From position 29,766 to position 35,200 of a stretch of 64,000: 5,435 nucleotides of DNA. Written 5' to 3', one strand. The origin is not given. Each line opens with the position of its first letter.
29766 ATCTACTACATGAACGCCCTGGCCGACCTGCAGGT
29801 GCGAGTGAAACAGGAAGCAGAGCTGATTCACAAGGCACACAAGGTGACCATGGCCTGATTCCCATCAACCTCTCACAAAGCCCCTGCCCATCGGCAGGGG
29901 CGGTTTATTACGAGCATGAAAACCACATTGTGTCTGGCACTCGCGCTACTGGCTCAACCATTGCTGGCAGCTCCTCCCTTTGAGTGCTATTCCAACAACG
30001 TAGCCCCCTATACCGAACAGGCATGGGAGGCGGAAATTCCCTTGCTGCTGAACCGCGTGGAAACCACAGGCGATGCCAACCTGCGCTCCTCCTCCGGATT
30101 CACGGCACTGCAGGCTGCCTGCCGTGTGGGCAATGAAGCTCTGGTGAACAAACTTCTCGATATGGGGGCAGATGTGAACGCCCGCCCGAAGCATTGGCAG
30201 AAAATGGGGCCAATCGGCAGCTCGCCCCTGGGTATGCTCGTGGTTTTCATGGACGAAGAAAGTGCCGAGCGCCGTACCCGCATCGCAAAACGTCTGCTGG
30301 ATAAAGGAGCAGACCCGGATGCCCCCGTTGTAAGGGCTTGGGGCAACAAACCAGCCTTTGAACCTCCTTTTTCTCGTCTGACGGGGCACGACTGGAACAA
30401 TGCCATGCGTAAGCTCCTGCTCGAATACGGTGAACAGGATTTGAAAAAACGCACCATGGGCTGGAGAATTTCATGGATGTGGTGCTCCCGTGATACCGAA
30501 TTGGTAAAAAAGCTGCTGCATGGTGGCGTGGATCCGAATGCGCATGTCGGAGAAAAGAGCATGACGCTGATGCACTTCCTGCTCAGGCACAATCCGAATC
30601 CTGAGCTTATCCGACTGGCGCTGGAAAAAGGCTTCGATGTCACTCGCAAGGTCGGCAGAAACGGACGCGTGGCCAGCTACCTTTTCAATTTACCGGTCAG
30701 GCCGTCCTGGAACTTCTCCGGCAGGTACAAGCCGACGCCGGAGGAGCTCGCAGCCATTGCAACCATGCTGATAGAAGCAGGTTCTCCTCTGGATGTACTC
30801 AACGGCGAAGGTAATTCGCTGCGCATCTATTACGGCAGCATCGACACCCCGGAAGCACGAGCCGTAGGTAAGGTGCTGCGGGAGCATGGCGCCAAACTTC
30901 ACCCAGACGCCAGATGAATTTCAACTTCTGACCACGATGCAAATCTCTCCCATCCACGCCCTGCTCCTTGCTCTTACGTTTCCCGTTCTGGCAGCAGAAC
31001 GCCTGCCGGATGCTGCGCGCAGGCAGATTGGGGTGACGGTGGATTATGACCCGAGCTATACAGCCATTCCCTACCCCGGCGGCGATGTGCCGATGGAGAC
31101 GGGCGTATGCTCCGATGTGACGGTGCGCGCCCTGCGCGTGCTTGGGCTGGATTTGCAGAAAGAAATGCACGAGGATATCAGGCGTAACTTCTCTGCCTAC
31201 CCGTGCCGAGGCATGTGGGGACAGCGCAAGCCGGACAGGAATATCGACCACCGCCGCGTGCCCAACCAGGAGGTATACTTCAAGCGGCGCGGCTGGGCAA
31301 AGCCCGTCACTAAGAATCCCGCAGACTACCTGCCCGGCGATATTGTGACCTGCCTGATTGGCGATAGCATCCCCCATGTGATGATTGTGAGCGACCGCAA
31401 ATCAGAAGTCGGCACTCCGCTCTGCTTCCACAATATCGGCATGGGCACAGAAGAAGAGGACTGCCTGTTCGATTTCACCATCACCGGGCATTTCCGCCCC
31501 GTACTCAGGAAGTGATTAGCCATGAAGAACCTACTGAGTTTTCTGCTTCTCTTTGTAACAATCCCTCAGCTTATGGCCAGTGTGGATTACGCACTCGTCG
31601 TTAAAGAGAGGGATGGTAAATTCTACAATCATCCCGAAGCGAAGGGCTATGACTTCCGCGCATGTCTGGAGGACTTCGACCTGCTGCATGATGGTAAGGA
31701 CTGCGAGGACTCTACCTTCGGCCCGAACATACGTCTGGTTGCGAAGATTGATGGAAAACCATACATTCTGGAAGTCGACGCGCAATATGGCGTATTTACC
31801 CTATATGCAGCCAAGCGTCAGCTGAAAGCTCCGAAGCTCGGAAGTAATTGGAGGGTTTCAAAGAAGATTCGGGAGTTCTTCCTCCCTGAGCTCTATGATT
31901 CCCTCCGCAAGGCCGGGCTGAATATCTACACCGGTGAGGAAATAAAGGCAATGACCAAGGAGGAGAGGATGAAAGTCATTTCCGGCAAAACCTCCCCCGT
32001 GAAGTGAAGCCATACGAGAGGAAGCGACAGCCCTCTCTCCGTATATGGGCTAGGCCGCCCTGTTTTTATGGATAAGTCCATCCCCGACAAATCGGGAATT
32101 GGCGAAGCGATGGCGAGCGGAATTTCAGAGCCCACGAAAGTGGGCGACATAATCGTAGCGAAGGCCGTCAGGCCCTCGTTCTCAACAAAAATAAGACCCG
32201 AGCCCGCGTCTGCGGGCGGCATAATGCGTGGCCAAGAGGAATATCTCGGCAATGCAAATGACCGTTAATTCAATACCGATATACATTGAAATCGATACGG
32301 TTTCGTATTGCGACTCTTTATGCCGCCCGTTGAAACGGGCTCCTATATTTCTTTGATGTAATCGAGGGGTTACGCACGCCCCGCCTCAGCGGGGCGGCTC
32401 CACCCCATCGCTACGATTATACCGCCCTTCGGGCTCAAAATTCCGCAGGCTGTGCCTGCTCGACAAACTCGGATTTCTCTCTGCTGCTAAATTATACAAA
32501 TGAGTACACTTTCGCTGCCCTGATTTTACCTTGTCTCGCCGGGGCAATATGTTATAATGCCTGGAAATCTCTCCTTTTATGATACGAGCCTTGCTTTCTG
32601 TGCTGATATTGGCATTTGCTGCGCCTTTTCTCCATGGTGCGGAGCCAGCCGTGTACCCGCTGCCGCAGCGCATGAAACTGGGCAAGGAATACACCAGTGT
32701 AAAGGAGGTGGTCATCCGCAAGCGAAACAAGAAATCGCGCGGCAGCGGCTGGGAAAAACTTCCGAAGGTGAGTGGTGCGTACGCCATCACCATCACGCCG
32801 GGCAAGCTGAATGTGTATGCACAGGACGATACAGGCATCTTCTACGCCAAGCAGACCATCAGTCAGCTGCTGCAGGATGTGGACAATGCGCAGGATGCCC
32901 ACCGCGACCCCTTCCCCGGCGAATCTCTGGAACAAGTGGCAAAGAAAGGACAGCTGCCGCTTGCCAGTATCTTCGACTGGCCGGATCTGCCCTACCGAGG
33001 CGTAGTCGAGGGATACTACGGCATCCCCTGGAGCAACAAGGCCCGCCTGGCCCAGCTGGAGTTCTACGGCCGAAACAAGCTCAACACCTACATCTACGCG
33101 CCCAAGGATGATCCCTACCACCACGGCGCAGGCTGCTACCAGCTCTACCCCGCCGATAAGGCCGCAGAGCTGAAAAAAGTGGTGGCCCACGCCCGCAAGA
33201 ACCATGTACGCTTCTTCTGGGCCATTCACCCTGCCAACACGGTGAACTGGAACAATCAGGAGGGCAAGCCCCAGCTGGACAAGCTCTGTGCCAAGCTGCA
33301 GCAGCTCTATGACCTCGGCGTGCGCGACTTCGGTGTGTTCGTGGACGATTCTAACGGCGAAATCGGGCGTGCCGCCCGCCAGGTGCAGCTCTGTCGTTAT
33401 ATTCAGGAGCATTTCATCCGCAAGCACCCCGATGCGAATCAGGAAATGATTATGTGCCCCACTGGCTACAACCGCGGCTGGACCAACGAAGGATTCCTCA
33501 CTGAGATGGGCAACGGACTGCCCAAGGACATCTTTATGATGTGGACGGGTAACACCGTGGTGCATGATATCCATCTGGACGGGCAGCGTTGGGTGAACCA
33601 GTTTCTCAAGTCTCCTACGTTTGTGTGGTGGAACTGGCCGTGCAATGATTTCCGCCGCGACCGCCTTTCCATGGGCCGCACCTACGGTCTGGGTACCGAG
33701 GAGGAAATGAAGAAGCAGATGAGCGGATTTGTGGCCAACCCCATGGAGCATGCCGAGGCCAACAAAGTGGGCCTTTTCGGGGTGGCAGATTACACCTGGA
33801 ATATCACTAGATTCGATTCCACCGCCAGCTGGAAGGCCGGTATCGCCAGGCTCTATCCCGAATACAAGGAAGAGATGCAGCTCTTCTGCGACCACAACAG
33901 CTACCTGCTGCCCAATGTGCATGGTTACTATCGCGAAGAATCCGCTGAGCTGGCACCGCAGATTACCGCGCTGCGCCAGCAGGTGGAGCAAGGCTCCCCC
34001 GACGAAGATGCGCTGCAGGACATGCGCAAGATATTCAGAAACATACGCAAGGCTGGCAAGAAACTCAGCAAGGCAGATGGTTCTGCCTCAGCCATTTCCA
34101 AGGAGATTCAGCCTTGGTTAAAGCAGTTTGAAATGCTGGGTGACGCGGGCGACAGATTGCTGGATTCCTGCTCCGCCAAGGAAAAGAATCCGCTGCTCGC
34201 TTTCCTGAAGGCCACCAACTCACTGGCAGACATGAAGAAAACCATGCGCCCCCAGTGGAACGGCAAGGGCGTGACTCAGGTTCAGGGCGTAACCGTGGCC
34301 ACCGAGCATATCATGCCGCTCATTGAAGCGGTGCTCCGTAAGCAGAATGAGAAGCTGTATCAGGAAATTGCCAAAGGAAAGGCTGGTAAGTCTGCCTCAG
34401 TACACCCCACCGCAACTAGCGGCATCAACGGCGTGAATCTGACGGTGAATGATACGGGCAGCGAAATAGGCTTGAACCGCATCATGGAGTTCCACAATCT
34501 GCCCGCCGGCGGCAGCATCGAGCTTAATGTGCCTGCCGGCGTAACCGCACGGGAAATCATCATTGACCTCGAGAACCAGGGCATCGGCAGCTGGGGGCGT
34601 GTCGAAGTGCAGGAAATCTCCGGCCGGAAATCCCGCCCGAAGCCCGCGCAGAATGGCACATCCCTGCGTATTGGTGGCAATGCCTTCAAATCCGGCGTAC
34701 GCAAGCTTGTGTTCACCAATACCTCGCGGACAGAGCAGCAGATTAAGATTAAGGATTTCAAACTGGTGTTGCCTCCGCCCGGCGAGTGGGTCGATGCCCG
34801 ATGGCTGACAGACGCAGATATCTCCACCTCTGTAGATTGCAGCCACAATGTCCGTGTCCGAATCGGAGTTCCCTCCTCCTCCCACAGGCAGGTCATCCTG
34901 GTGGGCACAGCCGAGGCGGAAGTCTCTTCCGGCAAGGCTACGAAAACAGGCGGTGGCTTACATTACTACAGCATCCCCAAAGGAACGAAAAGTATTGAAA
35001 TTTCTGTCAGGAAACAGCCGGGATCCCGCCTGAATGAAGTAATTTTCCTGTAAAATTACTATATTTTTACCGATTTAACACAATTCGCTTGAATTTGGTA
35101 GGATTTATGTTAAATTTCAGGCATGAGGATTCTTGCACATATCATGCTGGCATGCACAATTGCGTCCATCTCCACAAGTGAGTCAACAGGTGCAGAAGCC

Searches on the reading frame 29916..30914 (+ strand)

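Call 17: search_protein_families(library=pfam, proteins=[window:29916-30914:+], max_evalue=0.01)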
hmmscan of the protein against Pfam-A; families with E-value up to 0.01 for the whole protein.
window:29916-30914:+ (333 aa): 6 families
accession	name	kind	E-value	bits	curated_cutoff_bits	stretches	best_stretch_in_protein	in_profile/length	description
PF00023.36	Ank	-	1.1e-12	47.9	21.1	1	61-90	2-31/33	Ankyrin repeat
PF12796.13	Ank_2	-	3.7e-11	43.9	27.3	1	43-90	47-89/90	Ankyrin repeats (3 copies)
PF13637.12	Ank_4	-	2e-10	41.1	22.7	0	192-235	8-49/50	Ankyrin repeats (many copies)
PF13606.12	Ank_3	-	6.2e-10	38.8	22.3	1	61-89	2-30/30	Ankyrin repeat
PF13857.12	Ank_5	-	0.00018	22.3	27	0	52-90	7-45/56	Ankyrin repeats (many copies)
PF23745.1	ANK_LRRK2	-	0.0038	17.5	27.5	0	64-93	34-63/130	LRRK2 ANK repeat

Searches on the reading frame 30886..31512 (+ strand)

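Call 17: search_protein_families(library=pfam, proteins=[window:30886-31512:+], max_evalue=0.01)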
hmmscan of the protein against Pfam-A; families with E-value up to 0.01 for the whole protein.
window:30886-31512:+ (209 aa): 1 family
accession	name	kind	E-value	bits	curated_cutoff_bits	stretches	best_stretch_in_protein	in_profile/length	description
PF06940.17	DUF1287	-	1.2e-62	210.8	25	1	43-204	3-162/163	Domain of unknown function (DUF1287)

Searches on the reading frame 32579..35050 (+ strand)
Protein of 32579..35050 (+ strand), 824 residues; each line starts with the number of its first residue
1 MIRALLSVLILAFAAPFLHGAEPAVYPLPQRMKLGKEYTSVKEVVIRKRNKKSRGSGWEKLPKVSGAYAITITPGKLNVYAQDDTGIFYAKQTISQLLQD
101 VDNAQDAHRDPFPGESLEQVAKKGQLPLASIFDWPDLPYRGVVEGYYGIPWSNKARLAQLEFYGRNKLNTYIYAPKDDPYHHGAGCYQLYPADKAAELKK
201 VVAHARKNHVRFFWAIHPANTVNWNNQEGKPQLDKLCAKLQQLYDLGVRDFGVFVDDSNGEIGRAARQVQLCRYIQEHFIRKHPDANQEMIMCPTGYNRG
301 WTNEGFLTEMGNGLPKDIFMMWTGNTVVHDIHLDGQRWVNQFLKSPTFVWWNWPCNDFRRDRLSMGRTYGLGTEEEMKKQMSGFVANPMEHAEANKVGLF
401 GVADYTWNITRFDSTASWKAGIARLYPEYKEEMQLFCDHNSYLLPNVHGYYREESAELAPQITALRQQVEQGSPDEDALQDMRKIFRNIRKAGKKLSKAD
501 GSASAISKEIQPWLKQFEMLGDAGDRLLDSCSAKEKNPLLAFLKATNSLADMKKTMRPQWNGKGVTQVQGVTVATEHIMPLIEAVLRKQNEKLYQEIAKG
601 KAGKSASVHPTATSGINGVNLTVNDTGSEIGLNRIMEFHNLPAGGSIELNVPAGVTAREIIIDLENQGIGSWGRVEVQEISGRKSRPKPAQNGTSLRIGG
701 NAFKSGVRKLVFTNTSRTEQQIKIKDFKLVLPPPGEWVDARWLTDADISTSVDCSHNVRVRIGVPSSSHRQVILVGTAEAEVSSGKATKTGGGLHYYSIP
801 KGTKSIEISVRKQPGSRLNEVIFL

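Call 3: search_protein_families(library=pfam, proteins=[window:32579-35050:+], max_evalue=1)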
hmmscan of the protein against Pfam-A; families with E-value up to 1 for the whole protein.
window:32579-35050:+ (824 aa): 4 families
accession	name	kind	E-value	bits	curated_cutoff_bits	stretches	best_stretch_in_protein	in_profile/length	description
PF07555.19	NAGidase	-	8.3e-100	334.4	25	1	140-437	1-294/295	beta-N-acetylglucosaminidase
PF21809.3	Glyco_hydro_84_hel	-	2.7e-15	57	27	1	454-584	1-129/131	Bacterial GH84, post-catalytic domain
PF02838.20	Glyco_hydro_20b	-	1e-06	29.9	26.1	1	64-133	74-123/124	Glycosyl hydrolase family 20, domain 2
PF21774.3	NagJ_C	-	2.7e-05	25.3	28.3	1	457-552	1-94/114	Hyaluronidase post-catalytic domain-like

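Call 36: search_protein_families(library=ncbifam, proteins=[window:32579-35050:+], max_evalue=0.01)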
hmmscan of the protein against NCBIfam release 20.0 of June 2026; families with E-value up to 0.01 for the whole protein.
window:32579-35050:+ (824 aa): 1 family
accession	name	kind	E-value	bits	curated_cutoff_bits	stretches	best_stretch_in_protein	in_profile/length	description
NF041654.1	GlcNAcase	equivalog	1.9e-176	588.7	1000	2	116-730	122-731/732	beta-N-acetylglucosaminidase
